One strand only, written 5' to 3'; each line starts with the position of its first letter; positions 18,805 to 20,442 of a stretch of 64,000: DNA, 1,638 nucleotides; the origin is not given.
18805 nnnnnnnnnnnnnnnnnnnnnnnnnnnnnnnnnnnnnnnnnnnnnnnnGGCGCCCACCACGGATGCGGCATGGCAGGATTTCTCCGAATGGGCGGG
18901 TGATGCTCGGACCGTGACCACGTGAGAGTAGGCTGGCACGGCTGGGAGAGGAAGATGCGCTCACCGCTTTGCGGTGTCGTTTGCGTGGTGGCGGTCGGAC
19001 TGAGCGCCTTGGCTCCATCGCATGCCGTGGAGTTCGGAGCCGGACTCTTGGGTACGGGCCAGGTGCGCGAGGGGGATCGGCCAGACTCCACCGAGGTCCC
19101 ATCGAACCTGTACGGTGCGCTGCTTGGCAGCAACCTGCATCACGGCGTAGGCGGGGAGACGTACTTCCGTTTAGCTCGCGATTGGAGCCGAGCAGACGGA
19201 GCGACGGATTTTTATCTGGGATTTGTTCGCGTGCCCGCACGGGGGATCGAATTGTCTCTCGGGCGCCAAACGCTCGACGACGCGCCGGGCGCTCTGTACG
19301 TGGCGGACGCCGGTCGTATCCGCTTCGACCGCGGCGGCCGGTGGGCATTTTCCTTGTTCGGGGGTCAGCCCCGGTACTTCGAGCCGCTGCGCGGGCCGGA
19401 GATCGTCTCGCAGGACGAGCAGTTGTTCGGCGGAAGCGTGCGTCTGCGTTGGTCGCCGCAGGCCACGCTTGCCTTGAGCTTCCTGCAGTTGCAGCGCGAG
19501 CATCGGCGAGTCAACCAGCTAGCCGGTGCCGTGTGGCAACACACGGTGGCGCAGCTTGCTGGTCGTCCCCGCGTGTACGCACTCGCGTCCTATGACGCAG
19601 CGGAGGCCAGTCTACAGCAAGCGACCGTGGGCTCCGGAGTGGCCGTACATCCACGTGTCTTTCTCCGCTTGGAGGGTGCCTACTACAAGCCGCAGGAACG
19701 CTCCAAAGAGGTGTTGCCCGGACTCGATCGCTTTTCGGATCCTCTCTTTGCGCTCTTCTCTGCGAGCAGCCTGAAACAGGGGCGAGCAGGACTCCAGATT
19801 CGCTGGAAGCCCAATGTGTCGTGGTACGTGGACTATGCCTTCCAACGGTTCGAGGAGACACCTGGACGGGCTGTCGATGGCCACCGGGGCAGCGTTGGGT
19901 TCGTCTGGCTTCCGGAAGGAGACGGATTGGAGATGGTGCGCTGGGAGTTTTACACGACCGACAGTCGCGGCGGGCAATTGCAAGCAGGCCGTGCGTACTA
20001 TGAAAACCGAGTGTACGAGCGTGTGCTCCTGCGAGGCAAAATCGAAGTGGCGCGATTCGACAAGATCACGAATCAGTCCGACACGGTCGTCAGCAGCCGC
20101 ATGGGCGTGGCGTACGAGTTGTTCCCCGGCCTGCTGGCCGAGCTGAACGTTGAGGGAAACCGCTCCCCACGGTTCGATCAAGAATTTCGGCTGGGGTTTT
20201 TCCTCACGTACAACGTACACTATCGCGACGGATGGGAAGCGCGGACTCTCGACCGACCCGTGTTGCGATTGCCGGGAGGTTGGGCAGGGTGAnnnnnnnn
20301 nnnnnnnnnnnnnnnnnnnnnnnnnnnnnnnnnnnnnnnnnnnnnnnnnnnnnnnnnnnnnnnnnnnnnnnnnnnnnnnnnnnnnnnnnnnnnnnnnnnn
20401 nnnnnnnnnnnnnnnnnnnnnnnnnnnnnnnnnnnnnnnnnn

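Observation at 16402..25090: Candidate extracellular electron transfer (porin-cytochrome) conduit: seven-gene operon with 48 heme-binding motifs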

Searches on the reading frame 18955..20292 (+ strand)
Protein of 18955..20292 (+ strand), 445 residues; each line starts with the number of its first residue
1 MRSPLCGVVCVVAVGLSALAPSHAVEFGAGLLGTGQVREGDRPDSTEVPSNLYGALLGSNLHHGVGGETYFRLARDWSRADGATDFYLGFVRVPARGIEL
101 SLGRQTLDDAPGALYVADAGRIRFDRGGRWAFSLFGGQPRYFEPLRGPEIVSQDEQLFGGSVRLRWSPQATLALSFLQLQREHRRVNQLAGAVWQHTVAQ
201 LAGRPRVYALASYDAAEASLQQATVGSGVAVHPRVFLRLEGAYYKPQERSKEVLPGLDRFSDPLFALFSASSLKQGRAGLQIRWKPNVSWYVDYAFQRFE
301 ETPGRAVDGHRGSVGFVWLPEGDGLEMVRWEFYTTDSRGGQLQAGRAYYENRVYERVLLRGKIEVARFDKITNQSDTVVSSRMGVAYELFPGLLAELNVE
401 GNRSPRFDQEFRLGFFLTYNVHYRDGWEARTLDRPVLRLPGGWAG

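Call 4: search_protein_families(library=pfam, proteins=[window:18955-20292:+], max_evalue=0.1)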
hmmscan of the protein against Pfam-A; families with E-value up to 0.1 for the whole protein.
window:18955-20292:+ (445 aa): 0 families

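Call 5: search_protein_families(library=ncbifam, proteins=[window:18955-20292:+], max_evalue=0.1)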
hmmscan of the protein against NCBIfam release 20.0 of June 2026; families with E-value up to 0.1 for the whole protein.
window:18955-20292:+ (445 aa): 1 family
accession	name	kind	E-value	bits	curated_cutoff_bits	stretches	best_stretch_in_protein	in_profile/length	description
TIGR03014.2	EpsL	equivalog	0.042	12.9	275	0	153-200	333-378/385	XrtB/PEP-CTERM-associated polysaccharide biosynthesis outer membrane protein EpsL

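Call 6: find_homologous_proteins(query=window:18955-20292:+)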
Query window:18955-20292:+ (445 aa): 45 proteins with E <= 0.001 among 8000 candidates.
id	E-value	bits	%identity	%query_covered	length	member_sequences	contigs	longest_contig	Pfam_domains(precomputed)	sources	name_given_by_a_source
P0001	8.5e-297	1003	99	100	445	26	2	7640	-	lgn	-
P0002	9.5e-198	676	65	100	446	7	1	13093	-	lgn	-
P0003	1.3e-194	666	67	100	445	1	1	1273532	-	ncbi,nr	ncbi:MAG: hypothetical protein KatS3mg077_1776 [Candidatus Binatia bacterium]|nr:MAG: hypothetical p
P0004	1.1e-191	656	66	100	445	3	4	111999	-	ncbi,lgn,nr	ncbi:hypothetical protein HRbin30_01602 [bacterium HR30]|nr:hypothetical protein HRbin30_01602 [bact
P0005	3.0e-191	655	66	100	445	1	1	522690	-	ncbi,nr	ncbi:MAG: hypothetical protein N3C12_01830 [Candidatus Binatia bacterium]|nr:hypothetical protein [C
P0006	6.1e-190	650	67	95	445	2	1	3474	-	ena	-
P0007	1.8e-135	471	53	98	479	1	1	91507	-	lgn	-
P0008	2.6e-134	467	51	100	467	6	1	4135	-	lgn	-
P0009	8.3e-129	449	49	99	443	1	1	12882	-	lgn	-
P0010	2.3e-126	441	50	95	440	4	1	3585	-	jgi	jgi:hypothetical protein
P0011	1.6e-123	431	52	93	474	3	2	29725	-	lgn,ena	-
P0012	1.2e-121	425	47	98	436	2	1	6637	-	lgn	-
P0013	4.4e-115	404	49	92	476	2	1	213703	-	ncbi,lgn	-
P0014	1.5e-114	402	46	95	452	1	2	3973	-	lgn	-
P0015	1.5e-108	382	66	58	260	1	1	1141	-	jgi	jgi:hypothetical protein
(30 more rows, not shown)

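Call 10: find_related_loci(query=A1, collection=genome_contigs, flank=10000)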
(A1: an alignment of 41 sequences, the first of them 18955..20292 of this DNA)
Query A1 (445 aa) in genome_contigs; peptide patterns used: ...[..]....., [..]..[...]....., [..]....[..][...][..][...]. (x = any residue, [..] = any of these).
268 stretches matched a pattern; 21 encode a relative of the query (tblastn E <= 1e-3); 20 distinct loci.
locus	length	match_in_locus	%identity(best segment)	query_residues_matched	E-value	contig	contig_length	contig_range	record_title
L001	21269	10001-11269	66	23-445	0e+0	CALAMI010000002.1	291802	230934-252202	MAG: Candidatus Binatia bacterium isolate R1_Bin_MAXBIN__076_sub_1 genome assembly, contig: c_000000296240, whole genome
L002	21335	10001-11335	66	1-445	0e+0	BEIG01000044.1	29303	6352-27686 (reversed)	Bacterium HR30 DNA, contig: NODE_517_44, isolate: HRbin30, whole genome shotgun sequence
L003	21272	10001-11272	46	5-426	4e-119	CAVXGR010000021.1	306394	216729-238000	MAG: uncultured delta proteobacterium isolate MFD02416.bin.1.411 genome assembly, contig: contig_73449, whole genome sho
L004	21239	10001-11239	49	35-445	5e-119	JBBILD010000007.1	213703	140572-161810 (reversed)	MAG: Myxococcales bacterium isolate SLS170214_bin_200 NODE_22_length_213703_cov_2.99657, whole genome shotgun sequence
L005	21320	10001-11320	44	9-444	1e-113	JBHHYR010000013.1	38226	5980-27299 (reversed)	MAG: Candidatus Binatia bacterium isolate Maj_2_bin.38 NODE_354_length_38226_cov_6.518771, whole genome shotgun sequence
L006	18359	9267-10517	46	10-424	4e-111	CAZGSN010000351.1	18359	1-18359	MAG TPA_asm: uncultured Candidatus Binatia bacterium isolate binchicken_co200_33 genome assembly, contig: k141_501713, w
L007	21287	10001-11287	42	8-436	9e-109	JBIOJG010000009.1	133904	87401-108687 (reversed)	MAG: Candidatus Binatia bacterium isolate GcC5-6 k141_2086263_length_133904_cov_137.1822, whole genome shotgun sequence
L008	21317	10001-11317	42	5-442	4e-102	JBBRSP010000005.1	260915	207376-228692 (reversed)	MAG: Candidatus Binatia bacterium isolate La2_metabat2.097 La2_metabat2.097_K_1191899L260915_cov_24.5560, whole genome s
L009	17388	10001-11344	42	9-437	3e-101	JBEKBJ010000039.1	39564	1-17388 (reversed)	MAG: Candidatus Binatia bacterium isolate SPRUCE 133 SPRUCE_133_39, whole genome shotgun sequence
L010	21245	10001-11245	40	14-425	5e-101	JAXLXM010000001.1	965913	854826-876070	MAG: Candidatus Binatia bacterium isolate STL-DESB1 C1.37.fa-1, whole genome shotgun sequence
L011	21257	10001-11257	41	21-419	2e-100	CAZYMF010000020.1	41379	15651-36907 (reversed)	MAG TPA_asm: uncultured Candidatus Binatia bacterium isolate SRP214966_co3_99 genome assembly, contig: NODE_816_length_4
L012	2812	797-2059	40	6-422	4e-100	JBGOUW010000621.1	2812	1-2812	MAG: Candidatus Binatia bacterium isolate OBJ_0618_7090110_13 k141_4742821_length_2812_cov_37.1842, whole genome shotgun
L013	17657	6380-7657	42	9-431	3e-106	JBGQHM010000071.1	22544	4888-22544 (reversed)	MAG: Candidatus Binatia bacterium isolate OBJ2_061818_070_72 k141_1708591_length_22544_cov_14.2909, whole genome shotgun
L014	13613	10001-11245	39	5-424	2e-86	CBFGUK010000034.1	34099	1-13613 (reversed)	MAG TPA_asm: uncultured bacterium isolate SRR17295757_concoct_170 genome assembly, contig: ERZ23398518.1165, whole genom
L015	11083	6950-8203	41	14-434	4e-105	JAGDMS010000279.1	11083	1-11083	MAG: Deltaproteobacteria bacterium isolate CTSoil_040 scaffold_15285, whole genome shotgun sequence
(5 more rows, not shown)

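Call 17: predict_structure(alignment_id=A1)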
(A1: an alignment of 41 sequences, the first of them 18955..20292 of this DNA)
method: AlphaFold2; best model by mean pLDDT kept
length: 445 residues; sequences in the alignment: 41
mean_pLDDT: 83.2   pTM: 0.73
mean pLDDT of the five models: 83.2, 82.8, 80.6, 78.9, 74.0
residues with pLDDT >= 90: 192; 70-90: 177; 50-70: 54; < 50: 22
segments of 3 or more residues with pLDDT < 50: 1-3, 143-150, 427-433, 443-445
pLDDT, mean of each block of 10 residues (from residue 1): 65 67 73 86 78 86 82 85 77 85 84 81 91 90 49 79 94 94 85 95 95 90 95 95 78 53 65 92 96 94 86 96 90 92 95 85 95 91 91 90 86 90 59 55 45
secondary structure, 60 per line:
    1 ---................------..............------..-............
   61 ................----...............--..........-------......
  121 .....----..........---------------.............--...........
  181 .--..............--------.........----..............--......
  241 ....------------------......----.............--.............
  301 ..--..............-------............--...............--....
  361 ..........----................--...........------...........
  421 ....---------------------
elements in order: H4-19 E26-39 E49-61 E65-76 E81-95 E98-107 E115-125 E130-139 E155-167 E170-181 E184-197 E206-214 E219-232 E235-244 H263-268 E273-285 E288-302 E305-318 E326-337 E340-354 E357-370 E375-390 E393-403 E410-424

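Call 49: search_protein_representatives(alignment_id=A1)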
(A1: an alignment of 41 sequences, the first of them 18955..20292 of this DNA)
Query: 41 sequences, 443 profile positions. Proteins with E-value up to 0.001 (for the whole library): 214; up to 1e-10: 91; up to 1e-30: 32. The best 150 are listed.
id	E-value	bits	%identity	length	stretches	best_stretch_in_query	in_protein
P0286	1.2e-188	643.6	-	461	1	6-433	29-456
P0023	1.2e-188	643.6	-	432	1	9-434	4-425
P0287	5.1e-178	608.5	-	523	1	11-436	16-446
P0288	3.9e-177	605.6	-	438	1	9-434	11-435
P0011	8.9e-173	591.3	-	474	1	9-441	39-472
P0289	3.1e-155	533.5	-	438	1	7-424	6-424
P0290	3.9e-106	371.7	-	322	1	9-297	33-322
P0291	1.5e-95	336.8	-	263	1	212-437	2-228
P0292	9.4e-85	301.2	-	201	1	239-434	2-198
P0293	4.2e-63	229.8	-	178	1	6-166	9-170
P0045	2.1e-61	224.2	-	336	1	50-229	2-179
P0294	9.8e-58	212.1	-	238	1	290-435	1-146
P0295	4.8e-52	193.4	-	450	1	36-425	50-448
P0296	2.6e-49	184.3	-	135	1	318-435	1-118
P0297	2.6e-45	171.2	-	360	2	150-234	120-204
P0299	6.2e-44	166.6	-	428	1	8-425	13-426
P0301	4.7e-41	157.2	-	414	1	8-426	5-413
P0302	1.0e-39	152.7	-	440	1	5-426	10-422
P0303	5.3e-39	150.4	-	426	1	9-430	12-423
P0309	1.8e-35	138.8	-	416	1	9-425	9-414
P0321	3.1e-24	101.7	-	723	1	56-429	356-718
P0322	3.7e-24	101.4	-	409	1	14-424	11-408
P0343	4.0e-17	78.3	-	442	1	7-430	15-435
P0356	1.1e-13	66.9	-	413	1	7-423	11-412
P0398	8.3e-09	50.9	-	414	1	8-423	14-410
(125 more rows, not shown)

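Call 50: search_protein_families(library=pfam, proteins=[P0295, P0299, P0301, P0303, P0309, P0321, P0322, P0343, P0356, P0398], max_evalue=0.01)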
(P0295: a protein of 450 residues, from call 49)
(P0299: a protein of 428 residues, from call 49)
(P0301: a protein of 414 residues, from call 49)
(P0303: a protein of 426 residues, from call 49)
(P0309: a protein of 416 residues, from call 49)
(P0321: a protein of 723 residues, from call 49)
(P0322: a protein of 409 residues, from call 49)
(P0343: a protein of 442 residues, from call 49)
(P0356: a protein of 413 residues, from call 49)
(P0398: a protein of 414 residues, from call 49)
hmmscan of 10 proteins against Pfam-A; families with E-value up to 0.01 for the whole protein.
P0295 (450 aa): 1 family
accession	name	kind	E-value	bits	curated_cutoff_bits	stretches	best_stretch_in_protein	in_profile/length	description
PF13609.12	Porin_4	-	0.0046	17.2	27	0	141-325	178-308/310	Gram-negative porin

P0299 (428 aa): 0 families

P0301 (414 aa): 3 families
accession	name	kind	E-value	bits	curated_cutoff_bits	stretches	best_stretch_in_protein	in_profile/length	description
PF25222.1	DUF7840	-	0.0013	18.9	27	1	333-399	151-215/224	Domain of unknown function (DUF7840)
PF03349.22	Toluene_X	-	0.0069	15.3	29.7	0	338-393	271-342/421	Outer membrane protein transport protein (OMPP1/FadL/TodX)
PF13505.12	OMP_b-brl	-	0.0091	16.6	28.7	0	360-395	122-155/175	Outer membrane protein beta-barrel domain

P0303 (426 aa): 0 families

P0309 (416 aa): 0 families

P0321 (723 aa): 3 families
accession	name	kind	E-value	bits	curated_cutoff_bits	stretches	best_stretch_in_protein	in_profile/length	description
PF14522.11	Cytochrome_C7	-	2.1e-12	47.1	24.8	2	164-217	12-66/67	Cytochrome c7 and related cytochrome c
PF02085.21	Cytochrom_CIII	-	2.5e-10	41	22.9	2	229-309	24-101/101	Class III cytochrome C family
PF14537.11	Cytochrom_c3_2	-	2.4e-07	31.6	25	1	283-331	6-55/79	Cytochrome c3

P0322 (409 aa): 0 families

P0343 (442 aa): 0 families

P0356 (413 aa): 0 families

P0398 (414 aa): 0 families

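Call 51: list_cluster_members(proteins=[P0295, P0299, P0301, P0302, P0303, P0309, P0321, P0322, P0343, P0356])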
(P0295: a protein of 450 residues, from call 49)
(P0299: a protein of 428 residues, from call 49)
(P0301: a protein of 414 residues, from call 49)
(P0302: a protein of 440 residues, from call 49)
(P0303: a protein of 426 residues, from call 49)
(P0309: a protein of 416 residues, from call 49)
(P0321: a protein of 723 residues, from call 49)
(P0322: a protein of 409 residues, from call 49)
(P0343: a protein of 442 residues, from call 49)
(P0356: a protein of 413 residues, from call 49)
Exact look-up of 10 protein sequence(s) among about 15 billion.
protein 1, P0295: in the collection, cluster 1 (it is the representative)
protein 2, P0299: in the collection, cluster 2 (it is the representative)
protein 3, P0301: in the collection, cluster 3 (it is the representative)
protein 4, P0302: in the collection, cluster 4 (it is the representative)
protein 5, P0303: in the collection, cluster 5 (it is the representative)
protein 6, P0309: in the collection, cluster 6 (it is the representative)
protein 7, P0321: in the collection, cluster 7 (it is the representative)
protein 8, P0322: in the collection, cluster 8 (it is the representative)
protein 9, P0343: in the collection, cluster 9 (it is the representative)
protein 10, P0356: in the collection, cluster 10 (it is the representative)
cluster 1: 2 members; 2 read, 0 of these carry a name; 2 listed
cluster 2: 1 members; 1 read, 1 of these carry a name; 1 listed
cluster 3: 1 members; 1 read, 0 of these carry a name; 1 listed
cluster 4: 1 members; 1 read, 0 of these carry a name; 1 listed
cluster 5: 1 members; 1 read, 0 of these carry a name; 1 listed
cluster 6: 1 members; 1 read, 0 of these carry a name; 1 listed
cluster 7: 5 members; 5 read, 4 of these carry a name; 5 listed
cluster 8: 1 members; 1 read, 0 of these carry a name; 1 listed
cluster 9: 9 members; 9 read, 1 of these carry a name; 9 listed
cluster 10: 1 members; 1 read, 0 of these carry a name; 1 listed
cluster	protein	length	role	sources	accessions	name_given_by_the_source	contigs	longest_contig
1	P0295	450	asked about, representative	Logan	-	-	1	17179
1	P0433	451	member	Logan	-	-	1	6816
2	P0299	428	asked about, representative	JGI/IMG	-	hypothetical protein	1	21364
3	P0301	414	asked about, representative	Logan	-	-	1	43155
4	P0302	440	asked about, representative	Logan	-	-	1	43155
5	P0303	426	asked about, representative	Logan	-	-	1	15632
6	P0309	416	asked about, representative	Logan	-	-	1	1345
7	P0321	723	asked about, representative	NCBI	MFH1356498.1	MAG: hypothetical protein ABII18_05125 [bacterium]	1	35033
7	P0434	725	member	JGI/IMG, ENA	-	hypothetical protein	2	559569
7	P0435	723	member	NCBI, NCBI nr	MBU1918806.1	hypothetical protein KKF63_11835 [bacterium] | hypothetical protein [bacterium]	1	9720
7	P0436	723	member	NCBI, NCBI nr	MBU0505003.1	hypothetical protein KJ708_03330 [bacterium] | hypothetical protein [bacterium]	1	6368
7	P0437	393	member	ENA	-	-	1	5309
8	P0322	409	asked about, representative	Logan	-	-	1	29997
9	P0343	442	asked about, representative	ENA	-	-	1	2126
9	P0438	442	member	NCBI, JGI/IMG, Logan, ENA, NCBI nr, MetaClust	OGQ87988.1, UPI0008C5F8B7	MAG: hypothetical protein A2512_10235 [Deltaproteobacteria bacterium RIFOXYD12_FULL_56_24] | status=active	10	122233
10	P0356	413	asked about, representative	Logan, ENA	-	-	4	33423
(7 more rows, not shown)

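Call 86: find_encoding_contigs(protein=P0438, flank=8000, max_places=2)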
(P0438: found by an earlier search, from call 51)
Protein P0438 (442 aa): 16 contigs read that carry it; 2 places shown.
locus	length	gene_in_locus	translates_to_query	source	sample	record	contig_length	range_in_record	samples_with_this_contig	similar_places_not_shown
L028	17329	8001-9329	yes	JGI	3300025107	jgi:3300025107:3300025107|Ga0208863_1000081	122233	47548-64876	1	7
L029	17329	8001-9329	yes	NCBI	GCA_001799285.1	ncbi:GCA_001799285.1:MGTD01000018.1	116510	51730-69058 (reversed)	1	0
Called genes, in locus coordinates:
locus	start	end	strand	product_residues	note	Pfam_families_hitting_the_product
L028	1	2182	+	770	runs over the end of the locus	PF03264:Cytochrom_NNT (faint), PF14522:Cytochrome_C7 (faint), PF22113:Mtrc-MtrF_II-IV_dom (weak), PF02085:Cytochrom_CIII (weak), PF14537:Cytochrom_c3_2 (weak), PF22113:Mtrc-MtrF_II-IV_dom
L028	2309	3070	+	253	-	PF07603:Lcl_C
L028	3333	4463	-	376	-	PF13173:AAA_14, PF13635:DUF4143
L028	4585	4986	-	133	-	PF01850:PIN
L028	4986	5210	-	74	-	PF02604:PhdYeFM_antitox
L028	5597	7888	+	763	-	PF14522:Cytochrome_C7 (faint), PF14537:Cytochrom_c3_2 (faint), PF22113:Mtrc-MtrF_II-IV_dom (faint), PF13435:Cytochrome_C554 (faint)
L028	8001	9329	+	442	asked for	-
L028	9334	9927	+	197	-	PF14522:Cytochrome_C7 (weak)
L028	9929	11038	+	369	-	PF14522:Cytochrome_C7 (faint), PF14537:Cytochrom_c3_2 (faint), PF09699:Paired_CXXCH_1 (faint), PF22113:Mtrc-MtrF_II-IV_dom (faint)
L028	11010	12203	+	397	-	PF09699:Paired_CXXCH_1 (faint), PF14522:Cytochrome_C7 (faint), PF14537:Cytochrom_c3_2 (faint), PF22113:Mtrc-MtrF_II-IV_dom (faint)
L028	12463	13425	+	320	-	PF14522:Cytochrome_C7 (faint), PF22113:Mtrc-MtrF_II-IV_dom (weak)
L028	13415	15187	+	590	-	PF01292:Ni_hydr_CYTB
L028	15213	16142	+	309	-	PF17170:DUF5128 (faint), PF01436:NHL (faint), PF08450:SGL (faint)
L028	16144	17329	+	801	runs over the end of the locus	PF14522:Cytochrome_C7 (faint), PF09699:Paired_CXXCH_1 (weak), PF22113:Mtrc-MtrF_II-IV_dom (weak), PF09699:Paired_CXXCH_1, PF14537:Cytochrom_c3_2 (weak), PF22113:Mtrc-MtrF_II-IV_dom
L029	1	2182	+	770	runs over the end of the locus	PF03264:Cytochrom_NNT (faint), PF14522:Cytochrome_C7 (faint), PF22113:Mtrc-MtrF_II-IV_dom (weak), PF02085:Cytochrom_CIII (weak), PF14537:Cytochrom_c3_2 (weak), PF22113:Mtrc-MtrF_II-IV_dom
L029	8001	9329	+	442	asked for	-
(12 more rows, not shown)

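Call 93: find_encoding_contigs(protein=P0434, flank=7000, max_places=1)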
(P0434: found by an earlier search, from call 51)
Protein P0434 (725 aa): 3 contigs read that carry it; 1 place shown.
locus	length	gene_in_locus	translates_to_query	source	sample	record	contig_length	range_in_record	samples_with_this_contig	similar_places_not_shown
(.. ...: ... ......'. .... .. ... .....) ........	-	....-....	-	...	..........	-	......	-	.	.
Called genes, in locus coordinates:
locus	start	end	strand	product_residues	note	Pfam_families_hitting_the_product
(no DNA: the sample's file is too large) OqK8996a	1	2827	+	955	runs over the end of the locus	PF01799:Fer2_2, PF01315:Ald_Xan_dh_C, PF02738:MoCoBD_1, PF20256:MoCoBD_2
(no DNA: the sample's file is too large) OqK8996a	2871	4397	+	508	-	PF01979:Amidohydro_1, PF07969:Amidohydro_3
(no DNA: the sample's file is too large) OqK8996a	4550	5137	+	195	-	PF01128:IspD, PF12804:NTP_transf_3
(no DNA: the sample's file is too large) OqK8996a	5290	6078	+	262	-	-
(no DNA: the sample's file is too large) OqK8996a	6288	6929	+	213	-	PF19842:YqeC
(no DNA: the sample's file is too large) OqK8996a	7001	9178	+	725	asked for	PF02085:Cytochrom_CIII (faint), PF14522:Cytochrome_C7 (faint), PF14537:Cytochrom_c3_2 (faint)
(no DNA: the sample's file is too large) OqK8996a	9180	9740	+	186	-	PF14537:Cytochrom_c3_2 (weak)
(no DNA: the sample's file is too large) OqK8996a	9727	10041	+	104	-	-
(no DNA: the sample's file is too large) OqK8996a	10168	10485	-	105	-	PF02085:Cytochrom_CIII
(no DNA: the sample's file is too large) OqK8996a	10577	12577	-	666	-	PF02085:Cytochrom_CIII (faint), PF09699:Paired_CXXCH_1 (faint), PF14522:Cytochrome_C7 (faint), PF14537:Cytochrom_c3_2 (weak), PF22113:Mtrc-MtrF_II-IV_dom (weak), PF01292:Ni_hydr_CYTB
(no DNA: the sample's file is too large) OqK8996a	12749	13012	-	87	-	PF10719:ComFB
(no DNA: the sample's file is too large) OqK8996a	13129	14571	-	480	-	-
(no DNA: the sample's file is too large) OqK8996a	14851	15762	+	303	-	-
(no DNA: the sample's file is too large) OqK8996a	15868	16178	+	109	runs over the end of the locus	PF21983:NikA-like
